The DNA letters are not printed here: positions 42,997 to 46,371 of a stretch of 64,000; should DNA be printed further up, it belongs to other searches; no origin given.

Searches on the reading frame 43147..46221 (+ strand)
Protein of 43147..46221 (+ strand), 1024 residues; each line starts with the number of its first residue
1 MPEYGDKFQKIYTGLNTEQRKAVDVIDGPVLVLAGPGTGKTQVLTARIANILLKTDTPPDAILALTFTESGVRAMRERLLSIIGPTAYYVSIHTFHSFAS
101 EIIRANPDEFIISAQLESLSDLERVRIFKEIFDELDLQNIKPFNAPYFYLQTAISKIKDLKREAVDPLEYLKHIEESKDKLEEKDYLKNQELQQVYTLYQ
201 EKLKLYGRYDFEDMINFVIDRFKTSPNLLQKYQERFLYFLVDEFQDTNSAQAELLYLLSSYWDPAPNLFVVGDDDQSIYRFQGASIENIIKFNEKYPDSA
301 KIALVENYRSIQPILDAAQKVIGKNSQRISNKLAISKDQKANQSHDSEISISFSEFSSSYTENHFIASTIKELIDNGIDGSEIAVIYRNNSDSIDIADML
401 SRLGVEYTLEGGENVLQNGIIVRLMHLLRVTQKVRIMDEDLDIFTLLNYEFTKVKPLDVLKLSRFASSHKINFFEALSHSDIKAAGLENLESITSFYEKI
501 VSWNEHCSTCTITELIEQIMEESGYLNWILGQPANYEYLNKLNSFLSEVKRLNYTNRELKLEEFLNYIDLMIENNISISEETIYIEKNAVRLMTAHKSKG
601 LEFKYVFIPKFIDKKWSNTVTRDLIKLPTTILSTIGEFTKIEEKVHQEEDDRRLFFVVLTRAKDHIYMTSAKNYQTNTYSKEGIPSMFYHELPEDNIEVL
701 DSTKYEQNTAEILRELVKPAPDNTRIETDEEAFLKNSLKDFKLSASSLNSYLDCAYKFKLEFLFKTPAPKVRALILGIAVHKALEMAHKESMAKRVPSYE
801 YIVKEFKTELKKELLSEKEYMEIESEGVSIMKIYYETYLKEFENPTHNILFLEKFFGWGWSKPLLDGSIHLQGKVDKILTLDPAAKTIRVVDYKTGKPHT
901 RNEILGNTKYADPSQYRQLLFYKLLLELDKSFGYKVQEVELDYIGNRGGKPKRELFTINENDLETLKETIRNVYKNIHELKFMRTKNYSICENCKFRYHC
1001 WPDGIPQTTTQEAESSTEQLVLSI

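Call 40: find_encoding_contigs(protein=window:43147-46221:+, flank=500, max_places=3)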
Protein window:43147-46221:+ (1024 aa): no gene with exactly this product is on record in the collection.

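Call 67: search_protein_families(library=pfam, proteins=[window:43147-46221:+], max_evalue=0.00001)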
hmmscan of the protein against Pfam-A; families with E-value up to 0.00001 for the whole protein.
window:43147-46221:+ (1024 aa): 6 families
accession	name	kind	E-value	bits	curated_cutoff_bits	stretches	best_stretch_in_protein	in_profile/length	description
PF00580.27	UvrD-helicase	-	4.6e-68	230.3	23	1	15-297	1-271/271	UvrD/REP helicase N-terminal domain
PF13361.12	UvrD_C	-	2.6e-35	122.9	25.6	1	302-672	1-349/350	UvrD-like helicase C-terminal domain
PF12705.13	PDDEXK_1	-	1.6e-28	100.7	22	1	742-1000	1-246/247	PD-(D/E)XK nuclease superfamily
PF13245.12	AAA_19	-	2e-17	64.1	25.1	1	19-281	1-133/134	AAA domain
PF13538.12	UvrD_C_2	-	1.4e-08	34.9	27.4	0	590-610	2-24/52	UvrD-like helicase C-terminal domain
PF01930.23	Cas_Cas4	-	2.6e-07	31.3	22.7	1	886-1002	64-160/160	Domain of unknown function DUF83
